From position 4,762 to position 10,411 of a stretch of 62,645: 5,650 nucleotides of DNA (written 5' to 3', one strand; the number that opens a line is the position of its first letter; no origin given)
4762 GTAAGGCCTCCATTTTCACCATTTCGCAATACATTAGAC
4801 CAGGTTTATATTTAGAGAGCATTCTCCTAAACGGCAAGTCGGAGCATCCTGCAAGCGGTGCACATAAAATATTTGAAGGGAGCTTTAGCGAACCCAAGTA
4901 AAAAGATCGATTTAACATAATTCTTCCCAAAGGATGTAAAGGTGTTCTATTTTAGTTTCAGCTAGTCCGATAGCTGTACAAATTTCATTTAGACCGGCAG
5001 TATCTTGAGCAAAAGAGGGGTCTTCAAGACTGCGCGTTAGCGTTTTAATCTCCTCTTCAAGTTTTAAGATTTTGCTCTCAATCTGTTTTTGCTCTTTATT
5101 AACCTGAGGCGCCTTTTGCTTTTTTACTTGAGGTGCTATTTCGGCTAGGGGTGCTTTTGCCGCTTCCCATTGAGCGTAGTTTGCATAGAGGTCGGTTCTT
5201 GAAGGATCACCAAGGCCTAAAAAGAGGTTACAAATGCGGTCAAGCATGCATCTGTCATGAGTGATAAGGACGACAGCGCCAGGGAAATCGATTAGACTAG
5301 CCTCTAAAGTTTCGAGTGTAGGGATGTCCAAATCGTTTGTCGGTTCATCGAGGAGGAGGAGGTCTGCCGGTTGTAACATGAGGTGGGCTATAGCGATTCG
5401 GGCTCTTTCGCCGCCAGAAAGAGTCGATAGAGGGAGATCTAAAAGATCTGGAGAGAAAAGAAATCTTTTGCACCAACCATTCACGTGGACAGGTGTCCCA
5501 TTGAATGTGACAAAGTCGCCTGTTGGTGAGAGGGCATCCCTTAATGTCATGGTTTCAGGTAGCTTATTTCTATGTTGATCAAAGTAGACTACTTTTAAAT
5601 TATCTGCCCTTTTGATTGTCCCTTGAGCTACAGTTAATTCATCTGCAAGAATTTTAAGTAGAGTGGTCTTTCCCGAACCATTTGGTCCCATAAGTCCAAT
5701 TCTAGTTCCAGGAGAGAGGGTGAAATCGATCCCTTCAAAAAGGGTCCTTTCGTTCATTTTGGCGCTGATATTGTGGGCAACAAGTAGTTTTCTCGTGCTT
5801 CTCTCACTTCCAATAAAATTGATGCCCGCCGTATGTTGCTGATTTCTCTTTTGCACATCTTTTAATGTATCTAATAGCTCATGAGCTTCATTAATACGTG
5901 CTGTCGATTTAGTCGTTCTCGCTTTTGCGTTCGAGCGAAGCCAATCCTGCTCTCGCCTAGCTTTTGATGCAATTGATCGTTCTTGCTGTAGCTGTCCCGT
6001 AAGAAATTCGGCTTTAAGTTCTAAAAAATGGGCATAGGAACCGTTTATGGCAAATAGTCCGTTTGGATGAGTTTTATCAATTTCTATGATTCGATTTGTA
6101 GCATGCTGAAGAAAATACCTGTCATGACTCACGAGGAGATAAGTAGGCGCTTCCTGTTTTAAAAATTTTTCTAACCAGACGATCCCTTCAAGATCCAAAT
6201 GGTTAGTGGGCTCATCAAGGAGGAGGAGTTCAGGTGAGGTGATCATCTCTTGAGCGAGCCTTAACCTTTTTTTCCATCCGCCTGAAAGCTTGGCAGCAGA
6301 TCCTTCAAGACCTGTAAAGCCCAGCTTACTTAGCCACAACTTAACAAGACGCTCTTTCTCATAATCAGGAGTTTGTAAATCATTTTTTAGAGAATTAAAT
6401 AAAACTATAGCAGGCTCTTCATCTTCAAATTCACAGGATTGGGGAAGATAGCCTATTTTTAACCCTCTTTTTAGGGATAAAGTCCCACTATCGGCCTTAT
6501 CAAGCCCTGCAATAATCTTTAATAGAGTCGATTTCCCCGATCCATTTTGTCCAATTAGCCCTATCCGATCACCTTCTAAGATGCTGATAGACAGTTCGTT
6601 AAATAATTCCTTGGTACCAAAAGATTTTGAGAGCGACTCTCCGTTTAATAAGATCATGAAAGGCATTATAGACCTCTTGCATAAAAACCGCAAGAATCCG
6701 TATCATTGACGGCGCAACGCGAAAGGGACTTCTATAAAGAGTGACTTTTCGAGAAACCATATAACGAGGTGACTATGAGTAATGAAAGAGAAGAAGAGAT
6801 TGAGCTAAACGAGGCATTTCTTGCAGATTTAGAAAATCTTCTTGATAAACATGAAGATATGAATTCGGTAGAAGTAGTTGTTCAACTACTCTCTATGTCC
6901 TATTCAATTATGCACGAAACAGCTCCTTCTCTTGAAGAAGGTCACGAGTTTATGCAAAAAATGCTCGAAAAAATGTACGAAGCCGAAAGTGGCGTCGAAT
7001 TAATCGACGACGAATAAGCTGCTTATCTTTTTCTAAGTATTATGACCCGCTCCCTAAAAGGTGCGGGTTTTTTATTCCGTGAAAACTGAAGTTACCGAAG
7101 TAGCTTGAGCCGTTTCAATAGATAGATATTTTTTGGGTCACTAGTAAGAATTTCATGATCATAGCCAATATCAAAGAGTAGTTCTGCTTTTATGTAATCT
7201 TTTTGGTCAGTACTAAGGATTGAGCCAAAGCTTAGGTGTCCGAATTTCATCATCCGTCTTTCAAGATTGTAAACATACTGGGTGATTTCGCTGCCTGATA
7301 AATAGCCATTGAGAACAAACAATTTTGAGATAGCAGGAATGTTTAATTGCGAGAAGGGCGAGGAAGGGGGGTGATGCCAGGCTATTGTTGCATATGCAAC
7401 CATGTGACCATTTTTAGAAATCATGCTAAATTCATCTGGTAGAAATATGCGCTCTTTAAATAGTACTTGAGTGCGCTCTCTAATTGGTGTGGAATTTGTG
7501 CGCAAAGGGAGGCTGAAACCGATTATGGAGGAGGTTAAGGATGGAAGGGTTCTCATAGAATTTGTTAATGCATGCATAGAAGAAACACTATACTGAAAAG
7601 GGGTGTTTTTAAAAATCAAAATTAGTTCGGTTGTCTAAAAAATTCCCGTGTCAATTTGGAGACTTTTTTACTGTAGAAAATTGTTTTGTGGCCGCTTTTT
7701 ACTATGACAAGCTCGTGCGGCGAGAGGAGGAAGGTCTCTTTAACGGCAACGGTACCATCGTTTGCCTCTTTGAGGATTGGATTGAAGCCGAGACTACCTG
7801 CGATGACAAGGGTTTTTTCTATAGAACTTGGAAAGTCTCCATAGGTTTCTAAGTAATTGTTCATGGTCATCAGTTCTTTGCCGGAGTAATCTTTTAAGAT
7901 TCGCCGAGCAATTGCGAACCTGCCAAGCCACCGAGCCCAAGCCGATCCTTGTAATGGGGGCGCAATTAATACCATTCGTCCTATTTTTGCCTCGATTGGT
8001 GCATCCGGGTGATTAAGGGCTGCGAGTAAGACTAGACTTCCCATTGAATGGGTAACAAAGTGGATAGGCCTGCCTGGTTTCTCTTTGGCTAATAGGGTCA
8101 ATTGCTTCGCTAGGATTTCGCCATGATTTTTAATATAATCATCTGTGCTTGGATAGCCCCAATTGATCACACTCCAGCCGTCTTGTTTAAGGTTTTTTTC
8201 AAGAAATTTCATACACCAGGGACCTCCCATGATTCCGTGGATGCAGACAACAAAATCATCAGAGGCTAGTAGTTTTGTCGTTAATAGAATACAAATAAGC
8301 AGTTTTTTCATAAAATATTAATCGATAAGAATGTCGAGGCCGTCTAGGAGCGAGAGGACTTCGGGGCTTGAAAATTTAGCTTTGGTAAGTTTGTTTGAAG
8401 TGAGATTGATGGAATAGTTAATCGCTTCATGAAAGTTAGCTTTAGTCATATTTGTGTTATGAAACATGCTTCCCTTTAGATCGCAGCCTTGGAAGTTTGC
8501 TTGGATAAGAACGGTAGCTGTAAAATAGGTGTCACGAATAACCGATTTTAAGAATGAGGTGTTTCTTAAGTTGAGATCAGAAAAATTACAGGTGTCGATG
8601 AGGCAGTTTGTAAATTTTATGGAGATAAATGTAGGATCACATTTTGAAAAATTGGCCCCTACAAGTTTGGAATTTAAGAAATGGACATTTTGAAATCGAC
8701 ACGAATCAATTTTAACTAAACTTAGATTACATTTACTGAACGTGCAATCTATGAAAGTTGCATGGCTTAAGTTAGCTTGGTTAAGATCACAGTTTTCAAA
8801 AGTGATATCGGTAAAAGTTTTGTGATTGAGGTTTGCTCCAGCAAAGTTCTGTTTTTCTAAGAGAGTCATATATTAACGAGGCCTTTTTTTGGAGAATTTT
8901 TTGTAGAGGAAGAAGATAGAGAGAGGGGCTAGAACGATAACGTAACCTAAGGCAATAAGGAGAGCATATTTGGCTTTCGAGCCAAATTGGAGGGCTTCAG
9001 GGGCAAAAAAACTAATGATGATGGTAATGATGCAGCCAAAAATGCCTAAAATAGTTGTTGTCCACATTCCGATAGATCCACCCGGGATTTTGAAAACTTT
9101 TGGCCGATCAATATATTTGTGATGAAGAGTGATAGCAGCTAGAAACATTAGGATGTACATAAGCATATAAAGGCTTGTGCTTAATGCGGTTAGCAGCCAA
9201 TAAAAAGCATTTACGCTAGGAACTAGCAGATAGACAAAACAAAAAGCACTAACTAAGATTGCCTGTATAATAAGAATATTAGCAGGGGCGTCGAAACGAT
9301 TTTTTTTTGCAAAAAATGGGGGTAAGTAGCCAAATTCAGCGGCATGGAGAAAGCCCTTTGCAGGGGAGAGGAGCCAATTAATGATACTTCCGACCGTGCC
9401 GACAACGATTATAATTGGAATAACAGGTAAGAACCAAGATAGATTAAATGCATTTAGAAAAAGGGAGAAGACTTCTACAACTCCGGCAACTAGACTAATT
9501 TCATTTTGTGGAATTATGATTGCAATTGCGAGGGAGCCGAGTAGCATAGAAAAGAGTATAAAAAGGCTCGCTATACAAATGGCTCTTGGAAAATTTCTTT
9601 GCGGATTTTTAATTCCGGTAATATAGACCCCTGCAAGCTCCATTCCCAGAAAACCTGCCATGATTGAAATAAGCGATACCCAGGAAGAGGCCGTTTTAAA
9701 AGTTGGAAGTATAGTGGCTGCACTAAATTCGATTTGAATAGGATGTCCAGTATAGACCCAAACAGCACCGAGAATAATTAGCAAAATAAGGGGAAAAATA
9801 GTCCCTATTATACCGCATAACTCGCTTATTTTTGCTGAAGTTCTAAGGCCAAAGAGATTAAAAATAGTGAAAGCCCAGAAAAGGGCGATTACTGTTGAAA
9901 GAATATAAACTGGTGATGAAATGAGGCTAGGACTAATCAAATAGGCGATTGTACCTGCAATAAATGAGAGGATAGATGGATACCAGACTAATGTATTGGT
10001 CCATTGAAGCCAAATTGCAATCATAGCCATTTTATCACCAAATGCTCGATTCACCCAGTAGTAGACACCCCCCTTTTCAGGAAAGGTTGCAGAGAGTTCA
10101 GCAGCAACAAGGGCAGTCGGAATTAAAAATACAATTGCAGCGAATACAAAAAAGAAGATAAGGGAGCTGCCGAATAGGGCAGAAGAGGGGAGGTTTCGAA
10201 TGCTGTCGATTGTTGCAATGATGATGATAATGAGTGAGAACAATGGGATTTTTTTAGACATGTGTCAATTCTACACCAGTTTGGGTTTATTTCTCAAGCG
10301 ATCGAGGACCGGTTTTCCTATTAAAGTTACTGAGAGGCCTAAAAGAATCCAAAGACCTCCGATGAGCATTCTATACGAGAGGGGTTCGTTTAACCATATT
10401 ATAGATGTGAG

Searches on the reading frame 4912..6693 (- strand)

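Call 28: search_protein_families(library=pfam, proteins=[window:4912-6693:-], max_evalue=0.00001)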
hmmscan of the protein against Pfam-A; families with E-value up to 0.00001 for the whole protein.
window:4912-6693:- (593 aa): 9 families
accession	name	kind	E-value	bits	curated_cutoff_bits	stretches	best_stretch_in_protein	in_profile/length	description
PF00005.33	ABC_tran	-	1.4e-51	175.1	25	2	320-453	2-137/137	ABC transporter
PF13304.12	AAA_21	-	2.3e-17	64.5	27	0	45-111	3-72/304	AAA domain, putative AbiEii toxin, Type IV TA system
PF02463.25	SMC_N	-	8.8e-11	42.1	40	0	333-366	28-61/220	RecF/RecN/SMC N terminal domain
PF16326.10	ABC_tran_CTD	-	1.8e-10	41.3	32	1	533-592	8-67/69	ABC transporter C-terminal domain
PF13555.12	AAA_29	-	1.1e-07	31.9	27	0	38-58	19-39/61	P-loop containing region of AAA domain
PF05729.18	NACHT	-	3.4e-07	30.7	26.7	0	334-389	5-59/167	NACHT domain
PF13401.12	AAA_22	-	3.7e-06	27.7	27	0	334-369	10-37/130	AAA domain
PF00004.35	AAA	-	4.1e-06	27.7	21.2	0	334-382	3-50/131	ATPase family associated with various cellular activities (AAA)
PF13238.12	AAA_18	-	7.9e-06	26.8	29.4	0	332-355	1-24/128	AAA domain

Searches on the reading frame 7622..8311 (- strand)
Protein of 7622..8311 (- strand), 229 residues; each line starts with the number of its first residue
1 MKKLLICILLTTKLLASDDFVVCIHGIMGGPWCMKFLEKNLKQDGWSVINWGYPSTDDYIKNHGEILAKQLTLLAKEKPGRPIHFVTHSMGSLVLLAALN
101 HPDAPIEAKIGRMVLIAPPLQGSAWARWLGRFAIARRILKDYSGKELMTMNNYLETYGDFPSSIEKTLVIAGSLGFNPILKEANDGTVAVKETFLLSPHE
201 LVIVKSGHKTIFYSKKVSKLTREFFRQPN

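Call 28: search_protein_families(library=pfam, proteins=[window:7622-8311:-], max_evalue=0.00001)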
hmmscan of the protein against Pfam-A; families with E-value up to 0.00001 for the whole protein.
window:7622-8311:- (229 aa): 2 families
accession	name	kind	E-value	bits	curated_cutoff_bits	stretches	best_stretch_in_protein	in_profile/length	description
PF12697.13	Abhydrolase_6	-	3.3e-07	31.7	26.3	1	21-137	1-112/217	Alpha/beta hydrolase family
PF12146.15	Hydrolase_4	-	6.6e-06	26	27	0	53-132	52-125/239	Serine aminopeptidase, S33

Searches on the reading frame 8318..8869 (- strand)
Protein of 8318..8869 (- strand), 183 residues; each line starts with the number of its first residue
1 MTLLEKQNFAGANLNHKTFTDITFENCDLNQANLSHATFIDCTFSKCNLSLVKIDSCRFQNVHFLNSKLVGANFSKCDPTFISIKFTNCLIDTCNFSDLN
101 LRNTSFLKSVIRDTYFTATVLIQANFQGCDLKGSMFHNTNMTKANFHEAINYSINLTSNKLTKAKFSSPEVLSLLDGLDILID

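Call 28: search_protein_families(library=pfam, proteins=[window:8318-8869:-], max_evalue=0.00001)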
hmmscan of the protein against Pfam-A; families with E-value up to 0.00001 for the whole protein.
window:8318-8869:- (183 aa): 4 families
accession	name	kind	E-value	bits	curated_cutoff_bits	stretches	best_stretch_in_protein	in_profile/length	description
PF13599.13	Pentapeptide_4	-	5.7e-24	84.4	38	2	18-92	2-74/78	Pentapeptide repeat region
PF00805.28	Pentapeptide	-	1.1e-21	76.5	20.2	3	112-146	4-38/40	Pentapeptide repeats (8 copies)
PF13576.12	Pentapeptide_3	-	2.9e-14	53.5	27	0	8-47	5-47/48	Pentapeptide repeats (9 copies)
PF23894.2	LD_SV2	-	4.8e-10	40.1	29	1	81-136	37-92/92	SV2A/B/C luminal domain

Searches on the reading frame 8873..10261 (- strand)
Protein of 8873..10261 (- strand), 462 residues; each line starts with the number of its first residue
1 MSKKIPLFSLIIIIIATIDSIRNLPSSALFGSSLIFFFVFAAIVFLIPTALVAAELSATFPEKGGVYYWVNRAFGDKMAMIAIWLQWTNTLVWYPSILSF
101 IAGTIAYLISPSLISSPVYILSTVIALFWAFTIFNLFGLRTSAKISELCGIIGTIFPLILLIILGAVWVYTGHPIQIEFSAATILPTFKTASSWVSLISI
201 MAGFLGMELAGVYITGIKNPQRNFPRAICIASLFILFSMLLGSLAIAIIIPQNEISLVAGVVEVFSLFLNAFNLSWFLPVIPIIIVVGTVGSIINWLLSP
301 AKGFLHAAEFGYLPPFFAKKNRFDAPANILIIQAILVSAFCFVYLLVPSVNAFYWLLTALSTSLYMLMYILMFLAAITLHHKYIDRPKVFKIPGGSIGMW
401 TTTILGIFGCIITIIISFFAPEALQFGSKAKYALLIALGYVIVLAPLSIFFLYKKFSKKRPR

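Call 28: search_protein_families(library=pfam, proteins=[window:8873-10261:-], max_evalue=0.00001)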
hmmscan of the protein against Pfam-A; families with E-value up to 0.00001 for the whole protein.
window:8873-10261:- (462 aa): 2 families
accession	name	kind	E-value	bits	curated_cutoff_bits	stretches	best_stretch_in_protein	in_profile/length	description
PF13520.12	AA_permease_2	-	2.8e-68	231.2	27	1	7-437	3-424/427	Amino acid permease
PF00324.27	AA_permease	-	2.5e-18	66.5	24.6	1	31-458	27-465/470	Amino acid permease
